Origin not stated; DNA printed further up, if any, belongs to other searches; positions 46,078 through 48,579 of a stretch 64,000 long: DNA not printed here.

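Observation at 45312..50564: FlaI/VirB11-like ATPase cluster with three paralogous small polytopic membrane proteins and two coiled-coil proteins, but no recognizable platform protein or pilins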

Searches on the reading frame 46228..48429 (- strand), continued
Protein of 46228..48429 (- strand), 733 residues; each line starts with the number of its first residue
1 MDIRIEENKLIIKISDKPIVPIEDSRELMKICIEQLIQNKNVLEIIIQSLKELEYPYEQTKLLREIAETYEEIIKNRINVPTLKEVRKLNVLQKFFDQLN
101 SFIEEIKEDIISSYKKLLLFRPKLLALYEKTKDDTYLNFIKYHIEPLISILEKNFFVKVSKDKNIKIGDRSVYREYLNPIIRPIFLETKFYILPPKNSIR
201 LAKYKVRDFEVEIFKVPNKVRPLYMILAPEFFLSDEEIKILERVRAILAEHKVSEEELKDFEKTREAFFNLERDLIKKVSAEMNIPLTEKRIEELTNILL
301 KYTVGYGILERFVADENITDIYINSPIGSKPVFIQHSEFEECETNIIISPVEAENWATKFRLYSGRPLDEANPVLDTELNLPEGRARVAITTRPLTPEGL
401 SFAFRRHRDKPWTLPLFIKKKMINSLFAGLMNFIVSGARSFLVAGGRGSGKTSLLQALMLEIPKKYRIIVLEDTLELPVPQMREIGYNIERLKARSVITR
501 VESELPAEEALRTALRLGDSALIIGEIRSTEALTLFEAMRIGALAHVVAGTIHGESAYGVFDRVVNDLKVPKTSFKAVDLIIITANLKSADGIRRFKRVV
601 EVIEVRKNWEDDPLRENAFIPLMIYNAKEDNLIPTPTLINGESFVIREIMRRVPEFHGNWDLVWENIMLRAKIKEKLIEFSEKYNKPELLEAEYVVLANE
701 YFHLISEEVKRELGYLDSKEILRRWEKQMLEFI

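Call 26: find_related_loci(query=window:46228-48429:-, collection=genome_contigs, flank=10000)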
Query window:46228-48429:- (733 aa) in genome_contigs; peptide patterns used: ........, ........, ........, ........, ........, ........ (x = any residue, [..] = any of these).
149 stretches matched a pattern; 15 encode a relative of the query (tblastn E <= 1e-3); 15 distinct loci.
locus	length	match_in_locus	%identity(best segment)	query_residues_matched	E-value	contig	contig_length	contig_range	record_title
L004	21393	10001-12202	54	1-725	0e+0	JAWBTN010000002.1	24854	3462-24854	MAG: Candidatus Aenigmatarchaeota archaeon isolate JZ-1_201709_bins_39 JZ-1_201709_bins_39_scaffold_2, whole genome shot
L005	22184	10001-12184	54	7-725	0e+0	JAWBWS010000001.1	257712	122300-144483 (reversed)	MAG: Candidatus Aenigmatarchaeota archaeon isolate JZ-1_201803_bins_66 JZ-1_201803_bins_66_scaffold_1, whole genome shot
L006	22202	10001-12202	55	1-725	0e+0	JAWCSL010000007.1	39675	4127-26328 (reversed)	MAG: Candidatus Aenigmatarchaeota archaeon isolate JZ-2_202101_bins_119 JZ-2_202101_bins_119_scaffold_7, whole genome sh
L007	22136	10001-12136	52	22-725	0e+0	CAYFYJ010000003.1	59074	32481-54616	MAG TPA_asm: uncultured archaeon isolate ERP108616_co1_428 genome assembly, contig: k119_42758, whole genome shotgun seq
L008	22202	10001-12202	54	1-725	0e+0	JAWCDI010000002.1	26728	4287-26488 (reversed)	MAG: Candidatus Aenigmatarchaeota archaeon isolate JZ-1_201912_bins_45 JZ-1_201912_bins_45_scaffold_2, whole genome shot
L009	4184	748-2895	52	22-733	0e+0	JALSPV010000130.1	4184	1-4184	MAG: Candidatus Aenigmatarchaeota archaeon isolate 356-284_metabat2_scaf2bin.097 356-284_scaffold_8283_c1, whole genome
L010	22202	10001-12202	54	1-725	0e+0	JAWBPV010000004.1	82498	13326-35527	MAG: Candidatus Aenigmatarchaeota archaeon isolate JZ-1_201705_bins_109 JZ-1_201705_bins_109_scaffold_4, whole genome sh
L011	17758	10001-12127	48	22-725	0e+0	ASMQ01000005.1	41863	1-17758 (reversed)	Candidatus Aenigmarchaeum subterraneum SCGC AAA011-O16 A11O16DRAFT_contig_4_0.5_C, whole genome shotgun sequence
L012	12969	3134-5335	54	1-725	0e+0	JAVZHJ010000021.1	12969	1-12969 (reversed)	MAG: Candidatus Aenigmatarchaeota archaeon isolate DRTY-6_201808_bins_83 DRTY-6_201808_bins_83_scaffold_21, whole genome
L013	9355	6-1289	68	298-725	0e+0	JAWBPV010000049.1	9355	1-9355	MAG: Candidatus Aenigmatarchaeota archaeon isolate JZ-1_201705_bins_109 JZ-1_201705_bins_109_scaffold_50, whole genome s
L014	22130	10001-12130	48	22-725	0e+0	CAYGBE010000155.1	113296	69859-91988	MAG TPA_asm: uncultured archaeon isolate ERP108616_co1_335 genome assembly, contig: k119_1196945, whole genome shotgun s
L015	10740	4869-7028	44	18-726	0e+0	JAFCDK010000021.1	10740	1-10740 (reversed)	Candidatus Pacearchaeota archaeon isolate Meg19_1012_Bin_451 Meg19_1012_Bin_451_scaffold_21612, whole genome shotgun seq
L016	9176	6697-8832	56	22-725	0e+0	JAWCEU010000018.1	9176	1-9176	MAG: Candidatus Aenigmatarchaeota archaeon isolate JZ-1_202007_bins_103 JZ-1_202007_bins_103_scaffold_18, whole genome s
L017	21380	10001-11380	43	22-475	8e-107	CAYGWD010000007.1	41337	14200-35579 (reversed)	MAG TPA_asm: uncultured archaeon isolate ERP119294_co1_153 genome assembly, contig: NODE_985_length_41337_cov_12.360811,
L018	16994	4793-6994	53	1-725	0e+0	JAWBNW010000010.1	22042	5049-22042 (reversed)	MAG: Candidatus Aenigmatarchaeota archaeon isolate HHBFW-2_201803_bins_130 HHBFW-2_201803_bins_130_scaffold_10, whole ge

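Call 41: find_encoding_contigs(protein=P0002, flank=10000, max_places=2)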
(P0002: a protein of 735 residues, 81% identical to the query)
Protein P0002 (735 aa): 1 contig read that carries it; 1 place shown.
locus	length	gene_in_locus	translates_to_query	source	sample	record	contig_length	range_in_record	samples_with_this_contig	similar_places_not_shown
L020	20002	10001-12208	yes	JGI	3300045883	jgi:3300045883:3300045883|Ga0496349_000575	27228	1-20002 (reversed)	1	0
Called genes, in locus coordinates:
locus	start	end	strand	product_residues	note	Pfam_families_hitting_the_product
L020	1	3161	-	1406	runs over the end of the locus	PF00270:DEAD, PF04851:ResIII, PF14890:Intein_splicing, PF14528:LAGLIDADG_3, PF00271:Helicase_C (weak), PF19306:WHD_Lhr, PF08494:DEAD_assoc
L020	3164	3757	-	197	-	PF00753:Lactamase_B, PF23023:Anti-Pycsar_Apyc1 (faint), PF19583:ODP (weak), PF12706:Lactamase_B_2 (weak)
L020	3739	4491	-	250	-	PF00535:Glycos_transf_2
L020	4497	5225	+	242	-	PF00535:Glycos_transf_2, PF10111:Glyco_tranf_2_2, PF13641:Glyco_tranf_2_3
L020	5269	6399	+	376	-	PF00579:tRNA-synt_1b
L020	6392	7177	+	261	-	PF00149:Metallophos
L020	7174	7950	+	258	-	PF00590:TP_methylase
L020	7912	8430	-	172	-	-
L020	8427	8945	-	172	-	-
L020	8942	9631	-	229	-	-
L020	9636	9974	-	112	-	-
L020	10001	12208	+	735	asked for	PF00437:T2SSE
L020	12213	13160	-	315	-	-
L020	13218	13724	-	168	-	PF05916:Sld5 (weak), PF22090:Gins51_C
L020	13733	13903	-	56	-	PF01667:Ribosomal_S27e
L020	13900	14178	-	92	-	PF00935:Ribosomal_L44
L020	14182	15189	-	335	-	-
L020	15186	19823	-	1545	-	-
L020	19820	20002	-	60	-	?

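Call 43: find_encoding_contigs(protein=P0013, flank=10000, max_places=1)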
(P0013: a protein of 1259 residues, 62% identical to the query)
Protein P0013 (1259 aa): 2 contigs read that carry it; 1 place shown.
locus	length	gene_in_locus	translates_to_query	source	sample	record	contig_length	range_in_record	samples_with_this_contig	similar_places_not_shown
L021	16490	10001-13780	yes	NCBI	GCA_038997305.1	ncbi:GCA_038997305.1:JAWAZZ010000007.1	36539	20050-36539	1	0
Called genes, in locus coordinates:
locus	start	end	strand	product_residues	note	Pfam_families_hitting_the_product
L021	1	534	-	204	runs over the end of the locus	PF00318:Ribosomal_S2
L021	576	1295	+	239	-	PF03848:TehB, PF13489:Methyltransf_23, PF13679:Methyltransf_32 (weak), PF01728:FtsJ (faint), PF08241:Methyltransf_11, PF08242:Methyltransf_12 (weak), PF13649:Methyltransf_25, PF13847:Methyltransf_31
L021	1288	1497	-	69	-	PF01199:Ribosomal_L34e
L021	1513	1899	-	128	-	-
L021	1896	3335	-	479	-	PF00344:SecY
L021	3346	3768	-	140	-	PF00828:Ribosomal_L27A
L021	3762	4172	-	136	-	PF02308:MgtC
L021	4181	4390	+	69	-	PF00125:Histone, PF00808:CBFD_NFYB_HMF, PF15511:CENP-T_C (weak)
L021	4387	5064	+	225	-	PF00535:Glycos_transf_2, PF13641:Glyco_tranf_2_3 (faint)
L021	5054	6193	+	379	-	PF00579:tRNA-synt_1b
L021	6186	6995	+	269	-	PF00149:Metallophos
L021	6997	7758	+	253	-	PF00590:TP_methylase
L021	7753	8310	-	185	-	-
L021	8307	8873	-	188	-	-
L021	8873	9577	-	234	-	-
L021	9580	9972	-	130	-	-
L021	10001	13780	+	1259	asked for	PF14890:Intein_splicing, PF14528:LAGLIDADG_3, PF00437:T2SSE (weak)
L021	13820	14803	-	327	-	-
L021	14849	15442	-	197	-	PF22090:Gins51_C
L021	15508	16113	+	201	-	-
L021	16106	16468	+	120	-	-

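Call 44: find_encoding_contigs(protein=P0018, flank=10000, max_places=1)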
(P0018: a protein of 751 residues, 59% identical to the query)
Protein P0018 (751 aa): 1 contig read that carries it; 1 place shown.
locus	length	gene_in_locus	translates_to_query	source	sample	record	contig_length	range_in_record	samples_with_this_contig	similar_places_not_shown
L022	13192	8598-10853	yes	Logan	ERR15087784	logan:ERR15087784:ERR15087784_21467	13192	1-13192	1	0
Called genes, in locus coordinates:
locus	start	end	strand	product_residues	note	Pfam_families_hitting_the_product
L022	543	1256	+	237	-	PF06560:GPI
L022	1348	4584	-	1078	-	PF01326:PPDK_N, PF00391:PEP-utilizers, PF02896:PEP-utilizers_C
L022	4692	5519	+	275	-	PF00149:Metallophos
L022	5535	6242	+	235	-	PF00590:TP_methylase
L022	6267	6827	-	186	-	-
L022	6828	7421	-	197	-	-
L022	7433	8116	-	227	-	-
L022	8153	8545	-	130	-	-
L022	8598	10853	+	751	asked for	PF00437:T2SSE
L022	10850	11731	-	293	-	-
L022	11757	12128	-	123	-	-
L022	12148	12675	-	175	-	-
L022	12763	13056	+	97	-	PF01918:Alba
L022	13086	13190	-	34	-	?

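Call 49: search_solved_structures(query=window:46228-48429:-, max_evalue=0.00001)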
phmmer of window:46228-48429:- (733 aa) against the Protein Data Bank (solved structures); distinct sequences matched with E-value up to 0.00001: 13.
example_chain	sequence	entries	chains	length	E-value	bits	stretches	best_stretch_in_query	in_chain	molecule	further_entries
2oap_1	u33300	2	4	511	6.1e-35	124.1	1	218-631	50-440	Type II secretion system protein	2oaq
8rkd_E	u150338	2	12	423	4e-24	88.4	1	273-605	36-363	Pilus assembly ATPase CpaF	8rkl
8rjf_A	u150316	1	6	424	4e-24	88.4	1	273-605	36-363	Pilus assembly ATPase CpaF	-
9e24_A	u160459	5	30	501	6.7e-24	87.6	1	273-605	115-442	CpaF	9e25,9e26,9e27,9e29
4ii7_A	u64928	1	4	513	2.7e-22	82.3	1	199-679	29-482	FlaI ATPase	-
4ihq_A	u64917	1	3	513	1.7e-21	79.7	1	199-679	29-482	FlaI ATPase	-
6bge_A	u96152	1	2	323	1.6e-09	40.1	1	360-566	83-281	VirB11-like protein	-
1g6o_A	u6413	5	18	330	1.6e-09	40.1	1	356-566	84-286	CAG-ALPHA | virB11 homolog | Cag-alfa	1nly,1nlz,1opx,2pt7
2gza_A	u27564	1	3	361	3.6e-08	35.6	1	434-546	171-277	Type IV secretion system protein VirB11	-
3jvu_A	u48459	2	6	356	2e-07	33.1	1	441-569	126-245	Twitching mobility protein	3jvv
2eyu_A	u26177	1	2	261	1.1e-06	30.7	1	441-568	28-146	twitching motility protein PilT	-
2gsz_A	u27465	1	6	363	2.1e-06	29.8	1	441-568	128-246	twitching motility protein PilT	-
2ewv_A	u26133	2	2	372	2.2e-06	29.7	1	441-568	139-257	twitching motility protein PilT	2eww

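Call 61: search_solved_structures(query=A3, max_evalue=1)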
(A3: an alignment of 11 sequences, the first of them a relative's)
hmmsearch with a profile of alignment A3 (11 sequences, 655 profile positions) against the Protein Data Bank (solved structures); distinct sequences matched with E-value up to 1: 2.
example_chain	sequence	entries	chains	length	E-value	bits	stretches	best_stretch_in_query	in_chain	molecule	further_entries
2vmb_A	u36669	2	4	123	0.054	14.9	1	400-454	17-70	GENERAL SECRETION PATHWAY PROTEIN F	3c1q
2vma_A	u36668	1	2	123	0.054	14.9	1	400-454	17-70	GENERAL SECRETION PATHWAY PROTEIN F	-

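Call 62: search_protein_families(library=pfam, alignment_id=A3, max_evalue=0.1)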
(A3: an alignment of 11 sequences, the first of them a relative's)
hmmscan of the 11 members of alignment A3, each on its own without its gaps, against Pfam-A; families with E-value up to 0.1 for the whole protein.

A. member 1, L002:10243-12273:+ (676 aa): 1 family
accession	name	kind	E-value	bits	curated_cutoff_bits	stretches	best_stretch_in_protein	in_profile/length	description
PF00482.28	T2SSF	-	0.0047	17.3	25.2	1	427-546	3-113/125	Type II secretion system (T2SS), protein F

B. families by the number of members that match (of 11 scanned): 6 families
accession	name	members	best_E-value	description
PF00482.28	T2SSF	8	3.3e-08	Type II secretion system (T2SS), protein F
PF20990.2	DUF2207_C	2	0.0016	Predicted membrane protein (DUF2207) C-terminal domain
PF03885.18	DUF327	1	0.052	Protein of unknown function (DUF327)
PF09548.15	Spore_III_AB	1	0.056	Stage III sporulation protein AB (spore_III_AB)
PF08761.16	dUTPase_2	1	0.069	dUTPase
PF23128.1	YbjQ_4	1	0.086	YbjQ-like domain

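Call 83: find_related_loci(query=A3, collection=metagenome_contigs, flank=6000)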
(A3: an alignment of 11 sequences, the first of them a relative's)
Query A3 (676 aa) in metagenome_contigs; peptide patterns used: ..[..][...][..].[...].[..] (x = any residue, [..] = any of these).
489 stretches matched a pattern; 294 encode a relative of the query (tblastn E <= 1e-3); the best 80 are kept; 80 distinct loci.
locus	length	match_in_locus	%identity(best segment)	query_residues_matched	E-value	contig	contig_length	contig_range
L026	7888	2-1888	77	46-675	0e+0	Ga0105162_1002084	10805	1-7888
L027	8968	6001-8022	70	2-675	0e+0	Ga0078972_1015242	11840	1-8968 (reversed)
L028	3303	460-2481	61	3-676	0e+0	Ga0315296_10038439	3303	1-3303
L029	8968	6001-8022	70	2-675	0e+0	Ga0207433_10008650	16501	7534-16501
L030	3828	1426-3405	30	1-669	1e-81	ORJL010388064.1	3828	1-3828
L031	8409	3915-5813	29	8-659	4e-79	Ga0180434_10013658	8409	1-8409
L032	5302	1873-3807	28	8-671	2e-78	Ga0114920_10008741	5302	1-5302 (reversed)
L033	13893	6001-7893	28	15-672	6e-78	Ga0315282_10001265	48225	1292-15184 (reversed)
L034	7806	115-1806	33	105-671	2e-77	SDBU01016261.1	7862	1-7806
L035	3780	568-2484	29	8-659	7e-78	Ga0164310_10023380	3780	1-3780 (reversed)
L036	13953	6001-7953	30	10-669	5e-77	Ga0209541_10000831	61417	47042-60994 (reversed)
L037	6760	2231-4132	29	8-659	9e-77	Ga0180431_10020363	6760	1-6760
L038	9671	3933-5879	30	8-669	1e-76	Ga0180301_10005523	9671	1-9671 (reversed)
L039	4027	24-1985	31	1-669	2e-76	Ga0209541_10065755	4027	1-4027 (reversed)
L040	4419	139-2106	29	8-669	5e-76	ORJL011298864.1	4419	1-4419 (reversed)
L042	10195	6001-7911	31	8-659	3e-75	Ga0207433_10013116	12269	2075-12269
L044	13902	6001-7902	29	8-659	3e-76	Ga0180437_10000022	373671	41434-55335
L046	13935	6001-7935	30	1-659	2e-74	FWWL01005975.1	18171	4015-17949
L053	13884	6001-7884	29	14-659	2e-72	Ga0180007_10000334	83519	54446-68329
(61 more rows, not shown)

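Call 87: find_encoding_contigs(protein=P0001, flank=1000, max_places=2)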
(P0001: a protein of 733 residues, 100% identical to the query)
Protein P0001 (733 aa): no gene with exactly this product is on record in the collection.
